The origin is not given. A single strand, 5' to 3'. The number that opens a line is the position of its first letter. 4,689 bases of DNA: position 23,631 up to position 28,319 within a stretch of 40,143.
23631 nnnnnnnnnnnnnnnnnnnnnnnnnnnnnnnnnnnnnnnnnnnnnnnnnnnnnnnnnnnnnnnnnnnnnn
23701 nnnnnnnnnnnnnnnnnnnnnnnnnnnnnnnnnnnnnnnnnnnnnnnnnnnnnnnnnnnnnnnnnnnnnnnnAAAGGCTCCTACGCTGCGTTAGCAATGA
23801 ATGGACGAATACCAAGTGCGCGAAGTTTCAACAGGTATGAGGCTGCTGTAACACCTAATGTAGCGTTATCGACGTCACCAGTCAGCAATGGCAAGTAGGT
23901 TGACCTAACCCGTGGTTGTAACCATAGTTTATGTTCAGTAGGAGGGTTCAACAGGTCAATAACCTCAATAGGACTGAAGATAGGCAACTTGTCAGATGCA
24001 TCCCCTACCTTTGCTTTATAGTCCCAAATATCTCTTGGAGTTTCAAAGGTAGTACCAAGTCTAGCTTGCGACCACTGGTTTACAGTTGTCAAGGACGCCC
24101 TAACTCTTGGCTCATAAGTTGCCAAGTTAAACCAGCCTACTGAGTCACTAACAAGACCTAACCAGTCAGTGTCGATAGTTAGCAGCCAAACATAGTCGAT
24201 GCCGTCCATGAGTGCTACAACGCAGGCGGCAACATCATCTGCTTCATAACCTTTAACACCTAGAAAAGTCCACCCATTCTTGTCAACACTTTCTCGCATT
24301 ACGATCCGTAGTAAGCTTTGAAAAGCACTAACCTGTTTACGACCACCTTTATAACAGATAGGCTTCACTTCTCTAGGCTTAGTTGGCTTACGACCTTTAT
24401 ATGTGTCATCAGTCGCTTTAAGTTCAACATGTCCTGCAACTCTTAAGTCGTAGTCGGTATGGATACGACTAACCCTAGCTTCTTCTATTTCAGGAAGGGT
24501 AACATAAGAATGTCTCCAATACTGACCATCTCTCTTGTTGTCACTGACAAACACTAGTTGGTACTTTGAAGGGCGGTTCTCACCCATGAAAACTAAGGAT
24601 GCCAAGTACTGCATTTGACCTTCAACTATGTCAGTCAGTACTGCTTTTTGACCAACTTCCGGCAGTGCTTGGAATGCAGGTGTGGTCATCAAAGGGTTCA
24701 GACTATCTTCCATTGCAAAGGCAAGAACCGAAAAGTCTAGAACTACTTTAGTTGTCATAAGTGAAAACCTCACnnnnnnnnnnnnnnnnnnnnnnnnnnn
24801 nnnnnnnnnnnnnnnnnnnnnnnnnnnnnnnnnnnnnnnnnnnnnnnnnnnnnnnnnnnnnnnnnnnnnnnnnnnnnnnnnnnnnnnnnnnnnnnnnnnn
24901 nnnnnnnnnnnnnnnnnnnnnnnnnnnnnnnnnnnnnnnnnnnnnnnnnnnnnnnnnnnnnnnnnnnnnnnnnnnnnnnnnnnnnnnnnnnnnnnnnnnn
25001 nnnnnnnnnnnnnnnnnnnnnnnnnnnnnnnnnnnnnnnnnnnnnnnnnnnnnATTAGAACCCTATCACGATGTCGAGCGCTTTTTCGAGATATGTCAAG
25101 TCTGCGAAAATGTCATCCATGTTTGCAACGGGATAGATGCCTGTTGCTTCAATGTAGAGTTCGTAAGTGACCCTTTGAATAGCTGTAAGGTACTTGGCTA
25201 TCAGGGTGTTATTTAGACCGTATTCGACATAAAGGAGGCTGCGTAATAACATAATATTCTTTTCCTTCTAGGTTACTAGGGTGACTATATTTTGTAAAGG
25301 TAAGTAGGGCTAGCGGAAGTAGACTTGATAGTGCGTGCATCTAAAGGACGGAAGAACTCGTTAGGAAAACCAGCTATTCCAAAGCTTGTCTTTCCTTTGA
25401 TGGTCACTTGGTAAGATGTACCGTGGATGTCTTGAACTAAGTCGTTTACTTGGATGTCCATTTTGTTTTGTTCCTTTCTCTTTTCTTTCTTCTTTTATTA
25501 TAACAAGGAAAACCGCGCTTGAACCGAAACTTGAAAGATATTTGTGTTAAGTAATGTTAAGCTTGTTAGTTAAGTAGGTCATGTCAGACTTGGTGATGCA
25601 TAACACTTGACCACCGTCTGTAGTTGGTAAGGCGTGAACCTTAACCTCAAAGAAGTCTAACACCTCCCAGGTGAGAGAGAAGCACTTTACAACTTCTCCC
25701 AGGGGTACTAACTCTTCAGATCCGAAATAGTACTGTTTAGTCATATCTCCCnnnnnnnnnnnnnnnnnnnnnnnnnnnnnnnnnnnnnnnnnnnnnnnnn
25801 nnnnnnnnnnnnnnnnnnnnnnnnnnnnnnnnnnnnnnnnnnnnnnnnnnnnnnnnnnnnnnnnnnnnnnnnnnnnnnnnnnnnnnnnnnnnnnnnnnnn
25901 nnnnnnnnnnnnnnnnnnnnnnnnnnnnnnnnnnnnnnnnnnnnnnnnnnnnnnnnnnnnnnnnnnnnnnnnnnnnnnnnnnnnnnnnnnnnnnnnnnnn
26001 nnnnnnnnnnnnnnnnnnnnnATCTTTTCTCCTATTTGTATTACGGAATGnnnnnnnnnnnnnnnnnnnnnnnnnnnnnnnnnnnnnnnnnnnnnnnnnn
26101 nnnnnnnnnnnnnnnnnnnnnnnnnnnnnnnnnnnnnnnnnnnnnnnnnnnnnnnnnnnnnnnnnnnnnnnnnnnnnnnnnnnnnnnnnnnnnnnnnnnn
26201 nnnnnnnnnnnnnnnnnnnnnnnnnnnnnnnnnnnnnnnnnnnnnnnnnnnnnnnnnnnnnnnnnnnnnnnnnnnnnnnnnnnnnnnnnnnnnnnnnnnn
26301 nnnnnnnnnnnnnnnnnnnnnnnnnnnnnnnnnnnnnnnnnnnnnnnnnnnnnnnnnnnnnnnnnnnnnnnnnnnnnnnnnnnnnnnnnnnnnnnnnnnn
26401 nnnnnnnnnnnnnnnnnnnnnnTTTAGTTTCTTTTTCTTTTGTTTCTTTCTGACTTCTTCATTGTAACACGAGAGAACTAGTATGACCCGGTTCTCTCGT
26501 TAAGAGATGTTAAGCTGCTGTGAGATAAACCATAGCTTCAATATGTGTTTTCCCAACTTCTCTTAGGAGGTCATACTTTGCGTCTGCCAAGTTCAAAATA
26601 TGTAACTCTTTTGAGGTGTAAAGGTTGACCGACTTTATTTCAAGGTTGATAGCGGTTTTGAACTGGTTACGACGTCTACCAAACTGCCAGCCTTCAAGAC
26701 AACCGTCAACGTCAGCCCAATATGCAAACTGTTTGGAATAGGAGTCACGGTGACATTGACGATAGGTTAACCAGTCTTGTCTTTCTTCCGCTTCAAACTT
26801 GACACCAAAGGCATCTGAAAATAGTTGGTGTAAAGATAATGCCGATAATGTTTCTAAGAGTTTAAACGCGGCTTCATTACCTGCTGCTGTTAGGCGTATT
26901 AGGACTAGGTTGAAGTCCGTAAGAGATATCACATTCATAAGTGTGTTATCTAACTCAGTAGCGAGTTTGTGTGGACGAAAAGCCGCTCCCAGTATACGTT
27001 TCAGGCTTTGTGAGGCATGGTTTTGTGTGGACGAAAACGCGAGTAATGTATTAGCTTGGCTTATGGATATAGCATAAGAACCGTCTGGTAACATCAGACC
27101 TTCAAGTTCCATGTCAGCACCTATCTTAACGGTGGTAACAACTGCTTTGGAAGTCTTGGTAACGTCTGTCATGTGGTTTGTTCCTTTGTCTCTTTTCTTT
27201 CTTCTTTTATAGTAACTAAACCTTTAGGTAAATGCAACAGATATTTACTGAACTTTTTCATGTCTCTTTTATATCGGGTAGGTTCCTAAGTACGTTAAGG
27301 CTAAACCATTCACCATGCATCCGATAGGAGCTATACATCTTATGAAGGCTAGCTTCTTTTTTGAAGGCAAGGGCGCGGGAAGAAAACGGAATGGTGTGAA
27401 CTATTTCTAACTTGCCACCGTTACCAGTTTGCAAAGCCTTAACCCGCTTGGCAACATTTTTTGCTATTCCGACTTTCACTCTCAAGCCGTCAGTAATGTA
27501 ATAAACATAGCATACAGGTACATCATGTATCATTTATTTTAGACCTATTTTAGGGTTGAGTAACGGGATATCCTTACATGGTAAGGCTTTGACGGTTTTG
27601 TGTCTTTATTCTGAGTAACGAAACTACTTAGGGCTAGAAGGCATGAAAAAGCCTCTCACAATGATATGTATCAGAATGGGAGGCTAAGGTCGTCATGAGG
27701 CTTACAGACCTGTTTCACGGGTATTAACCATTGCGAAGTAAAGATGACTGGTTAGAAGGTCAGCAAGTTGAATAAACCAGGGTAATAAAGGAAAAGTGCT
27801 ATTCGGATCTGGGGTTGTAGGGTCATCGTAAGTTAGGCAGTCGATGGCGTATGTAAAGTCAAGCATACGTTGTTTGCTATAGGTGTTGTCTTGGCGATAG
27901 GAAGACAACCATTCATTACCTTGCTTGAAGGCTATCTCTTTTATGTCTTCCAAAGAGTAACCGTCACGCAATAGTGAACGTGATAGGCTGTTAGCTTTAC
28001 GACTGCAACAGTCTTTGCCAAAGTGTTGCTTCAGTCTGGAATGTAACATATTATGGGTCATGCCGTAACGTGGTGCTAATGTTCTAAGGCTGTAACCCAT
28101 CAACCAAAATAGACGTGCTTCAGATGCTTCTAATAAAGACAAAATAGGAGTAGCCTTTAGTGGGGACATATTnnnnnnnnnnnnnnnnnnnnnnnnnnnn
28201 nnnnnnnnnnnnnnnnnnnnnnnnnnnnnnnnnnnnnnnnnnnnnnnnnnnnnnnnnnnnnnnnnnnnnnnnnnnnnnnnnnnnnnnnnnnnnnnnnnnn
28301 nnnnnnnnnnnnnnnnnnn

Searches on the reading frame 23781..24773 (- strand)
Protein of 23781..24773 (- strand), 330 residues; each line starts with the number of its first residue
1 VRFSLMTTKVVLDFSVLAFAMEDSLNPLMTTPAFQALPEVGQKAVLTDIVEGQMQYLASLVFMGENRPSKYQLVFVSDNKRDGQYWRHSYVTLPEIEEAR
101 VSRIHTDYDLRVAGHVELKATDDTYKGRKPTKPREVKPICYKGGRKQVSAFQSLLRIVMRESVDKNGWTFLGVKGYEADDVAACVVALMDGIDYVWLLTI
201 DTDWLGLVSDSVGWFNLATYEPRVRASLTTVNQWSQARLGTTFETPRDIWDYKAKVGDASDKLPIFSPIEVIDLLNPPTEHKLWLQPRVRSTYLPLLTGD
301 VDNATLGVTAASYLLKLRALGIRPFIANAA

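Call 48: search_protein_families(library=pfam, proteins=[window:23781-24773:-], max_evalue=0.01)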
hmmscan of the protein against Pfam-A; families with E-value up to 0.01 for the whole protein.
window:23781-24773:- (330 aa): 1 family
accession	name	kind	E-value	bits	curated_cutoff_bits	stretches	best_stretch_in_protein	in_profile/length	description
PF02739.22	5_3_exonuc_N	-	4.1e-08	33.5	34.3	1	140-216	69-146/164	5'-3' exonuclease, N-terminal resolvase-like domain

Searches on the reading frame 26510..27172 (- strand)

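Call 11: search_protein_families(library=phrogs, proteins=[window:26510-27172:-], max_evalue=0.01)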
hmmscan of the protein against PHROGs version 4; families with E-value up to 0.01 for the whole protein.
window:26510-27172:- (220 aa): 1 family
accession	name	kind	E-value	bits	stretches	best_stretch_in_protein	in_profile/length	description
phrog_32599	-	unknown function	2.8e-08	35.3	1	6-132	3-140/178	-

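Call 12: search_protein_families(library=pfam, proteins=[window:26510-27172:-], max_evalue=0.01)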
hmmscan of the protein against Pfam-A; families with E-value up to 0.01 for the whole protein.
window:26510-27172:- (220 aa): 0 families

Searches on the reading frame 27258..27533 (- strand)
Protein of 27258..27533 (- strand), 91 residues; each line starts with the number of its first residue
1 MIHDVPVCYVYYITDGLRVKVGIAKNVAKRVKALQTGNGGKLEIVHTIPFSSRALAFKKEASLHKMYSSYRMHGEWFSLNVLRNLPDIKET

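Call 11: search_protein_families(library=phrogs, proteins=[window:27258-27533:-], max_evalue=0.01)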
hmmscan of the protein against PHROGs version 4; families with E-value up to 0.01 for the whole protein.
window:27258-27533:- (91 aa): 7 families
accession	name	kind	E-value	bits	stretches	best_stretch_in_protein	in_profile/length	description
phrog_8130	-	unknown function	4.7e-18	66.4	1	9-80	181-251/434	-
phrog_4284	-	unknown function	1.3e-14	55.3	1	7-89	86-162/171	-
phrog_5032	-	unknown function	5.8e-07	30.3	1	8-81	78-151/178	-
phrog_33921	-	unknown function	8.8e-07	29.9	1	9-80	71-135/160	-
phrog_681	-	DNA, RNA and nucleotide metabolism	4.7e-06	26.5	1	9-75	443-520/576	endonuclease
phrog_18411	-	DNA, RNA and nucleotide metabolism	1.4e-05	25.9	1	9-80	6-76/236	homing endonuclease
phrog_8604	-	unknown function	0.00031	21.4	1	10-79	127-186/200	-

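Call 12: search_protein_families(library=pfam, proteins=[window:27258-27533:-], max_evalue=0.01)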
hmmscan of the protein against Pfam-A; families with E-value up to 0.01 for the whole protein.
window:27258-27533:- (91 aa): 2 families
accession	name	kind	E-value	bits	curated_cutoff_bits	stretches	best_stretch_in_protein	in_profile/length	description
PF13455.12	MUG113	-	3e-13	50.6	22.3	1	19-81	1-63/73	Meiotically up-regulated gene 113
PF10544.15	T5orf172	-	1.1e-09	39.1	20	1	9-81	2-90/101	T5orf172 domain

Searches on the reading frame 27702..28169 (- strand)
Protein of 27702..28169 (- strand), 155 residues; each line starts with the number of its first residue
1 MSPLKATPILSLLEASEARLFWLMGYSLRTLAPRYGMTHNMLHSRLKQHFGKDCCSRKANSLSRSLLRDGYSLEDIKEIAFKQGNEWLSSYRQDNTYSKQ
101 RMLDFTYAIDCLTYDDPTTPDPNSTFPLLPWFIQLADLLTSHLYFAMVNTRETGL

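Call 11: search_protein_families(library=phrogs, proteins=[window:27702-28169:-], max_evalue=0.01)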
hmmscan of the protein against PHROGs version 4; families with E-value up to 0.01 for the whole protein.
window:27702-28169:- (155 aa): 0 families

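Call 12: search_protein_families(library=pfam, proteins=[window:27702-28169:-], max_evalue=0.01)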
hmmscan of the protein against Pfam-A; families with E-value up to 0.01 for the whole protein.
window:27702-28169:- (155 aa): 0 families

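Call 78: find_homologous_proteins(query=window:27702-28169:-, max_evalue=0.001)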
Query window:27702-28169:- (155 aa): 3 proteins with E <= 0.001 among 38 candidates.
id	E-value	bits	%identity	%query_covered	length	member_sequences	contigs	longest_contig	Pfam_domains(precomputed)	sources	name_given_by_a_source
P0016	6.0e-101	353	100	100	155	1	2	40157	-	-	-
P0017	3.7e-86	305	86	100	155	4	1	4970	-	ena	-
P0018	5.5e-79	282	83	100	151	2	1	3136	-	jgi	-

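Call 83: search_solved_structures(query=window:27702-28166:-, max_evalue=1)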
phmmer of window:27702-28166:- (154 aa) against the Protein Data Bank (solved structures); distinct sequences matched with E-value up to 1: 3.
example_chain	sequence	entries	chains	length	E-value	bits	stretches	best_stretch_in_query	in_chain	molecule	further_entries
1g2h_A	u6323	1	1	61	0.072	16.5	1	7-48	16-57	TRANSCRIPTIONAL REGULATORY PROTEIN TYRR HOMOLOG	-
1nu9_C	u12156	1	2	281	0.81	13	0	47-113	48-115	Staphylocoagulase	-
1nu7_D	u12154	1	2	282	0.82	13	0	47-113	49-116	Staphylocoagulase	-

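Call 91: predict_structure(alignment_id=A8)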
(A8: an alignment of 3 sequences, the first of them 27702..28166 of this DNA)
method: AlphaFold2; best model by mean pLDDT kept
length: 154 residues; sequences in the alignment: 3
mean_pLDDT: 54.4   pTM: 0.44
mean pLDDT of the five models: 54.4, 52.8, 52.5, 51.4, 49.3
residues with pLDDT >= 90: 0; 70-90: 31; 50-70: 45; < 50: 78
segments of 3 or more residues with pLDDT < 50: 1-3, 80-154
pLDDT, mean of each block of 10 residues (from residue 1): 61 68 72 85 79 63 57 53 40 42 41 40 41 43 35 43
secondary structure, 60 per line:
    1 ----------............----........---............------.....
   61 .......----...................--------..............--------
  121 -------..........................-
elements in order: H11-22 H27-34 H38-49 H56-67 H72-90 H99-112 H128-153

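Call 93: search_protein_representatives(protein=window:27702-28166:-)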
Query: 154 residues. Proteins with E-value up to 0.001 (for the whole library): 24; up to 1e-10: 5; up to 1e-30: 1. The best 24 are listed.
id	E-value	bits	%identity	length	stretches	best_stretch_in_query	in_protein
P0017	4.0e-86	303.0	86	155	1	1-154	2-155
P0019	9.6e-30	120.0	48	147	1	8-142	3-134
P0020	8.0e-28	113.8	48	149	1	4-136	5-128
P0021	7.8e-16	74.8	36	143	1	10-132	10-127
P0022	3.1e-11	59.9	38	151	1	17-120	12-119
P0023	6.5e-10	55.6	32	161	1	17-136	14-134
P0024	1.0e-09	54.9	38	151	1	18-136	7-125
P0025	6.0e-08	49.2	26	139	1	13-141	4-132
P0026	8.8e-07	45.4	42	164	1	20-86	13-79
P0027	1.3e-06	44.9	36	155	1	15-82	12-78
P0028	1.6e-06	44.6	32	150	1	14-146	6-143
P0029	3.0e-06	43.7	26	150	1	18-139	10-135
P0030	9.5e-06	42.1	32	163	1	15-109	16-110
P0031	1.7e-05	41.3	30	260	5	16-48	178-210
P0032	5.4e-05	39.6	27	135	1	18-118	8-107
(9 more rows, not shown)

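Call 95: search_solved_structures(query=A9, max_evalue=1)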
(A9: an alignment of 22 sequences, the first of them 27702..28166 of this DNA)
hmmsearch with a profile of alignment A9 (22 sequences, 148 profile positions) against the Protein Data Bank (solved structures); distinct sequences matched with E-value up to 1: 11.
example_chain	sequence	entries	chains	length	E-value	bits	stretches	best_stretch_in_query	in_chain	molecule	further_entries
2lvs_A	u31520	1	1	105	0.00093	22.2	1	4-42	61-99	Putative uncharacterized protein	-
5yiu_A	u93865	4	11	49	0.038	17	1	3-37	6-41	Cell cycle regulatory protein GcrA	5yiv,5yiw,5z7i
1g2h_A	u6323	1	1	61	0.038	17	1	21-45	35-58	TRANSCRIPTIONAL REGULATORY PROTEIN TYRR HOMOLOG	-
5ztc_A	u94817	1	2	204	0.3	14.1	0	18-42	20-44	Lmo2088 protein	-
8oo2_A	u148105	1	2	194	0.32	14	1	12-43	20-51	Putative transcriptional regulator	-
2l0k_A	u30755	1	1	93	0.37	13.8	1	20-42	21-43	Stage III sporulation protein D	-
7ye1_G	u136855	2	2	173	0.65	13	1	4-37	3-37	Cell cycle regulatory protein GcrA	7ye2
7lq4_A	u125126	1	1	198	0.75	12.8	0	18-46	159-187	WhiG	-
4egs_A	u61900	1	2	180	0.76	12.8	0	37-56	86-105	Ribose 5-phosphate isomerase RpiB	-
6ktq_A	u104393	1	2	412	0.79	12.7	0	21-65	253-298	Homocitrate synthase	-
2g3b_A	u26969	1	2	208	0.9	12.5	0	50-138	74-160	putative TetR-family transcriptional regulator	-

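Call 96: search_protein_families(library=pfam, alignment_id=A9, max_evalue=0.1)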
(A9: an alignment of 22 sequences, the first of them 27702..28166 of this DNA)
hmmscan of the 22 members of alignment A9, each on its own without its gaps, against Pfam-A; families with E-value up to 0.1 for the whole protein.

A. member 1, window:27702-28166:- (154 aa): 0 families

B. families by the number of members that match (of 22 scanned): 26 families (the first 25 are shown)
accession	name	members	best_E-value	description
PF13936.12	HTH_38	6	0.00028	Helix-turn-helix domain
PF18024.7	HTH_50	5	0.0012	Helix-turn-helix domain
PF13384.12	HTH_23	4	0.001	Homeodomain-like domain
PF06056.18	Terminase_5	3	0.0013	Putative ATPase subunit of terminase (gpP-like)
PF13518.12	HTH_28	3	0.0025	Helix-turn-helix domain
PF02796.21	HTH_7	2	0.00025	Helix-turn-helix domain of resolvase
PF14493.12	HTH_40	2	0.003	Helix-turn-helix domain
PF04967.18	HTH_10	2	0.0037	HTH DNA binding domain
PF12116.14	SpoIIID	2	0.034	Stage III sporulation protein D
PF24819.1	DUF7710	1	0.0013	Domain of unknown function (DUF7710)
PF00165.29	HTH_AraC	1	0.0014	Bacterial regulatory helix-turn-helix proteins, AraC family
PF12990.12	DUF3874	1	0.0038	Domain of unknonw function from B. Theta Gene description (DUF3874)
PF04545.22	Sigma70_r4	1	0.01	Sigma-70, region 4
PF00910.28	RNA_helicase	1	0.024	RNA helicase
PF02393.21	US22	1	0.024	US22 like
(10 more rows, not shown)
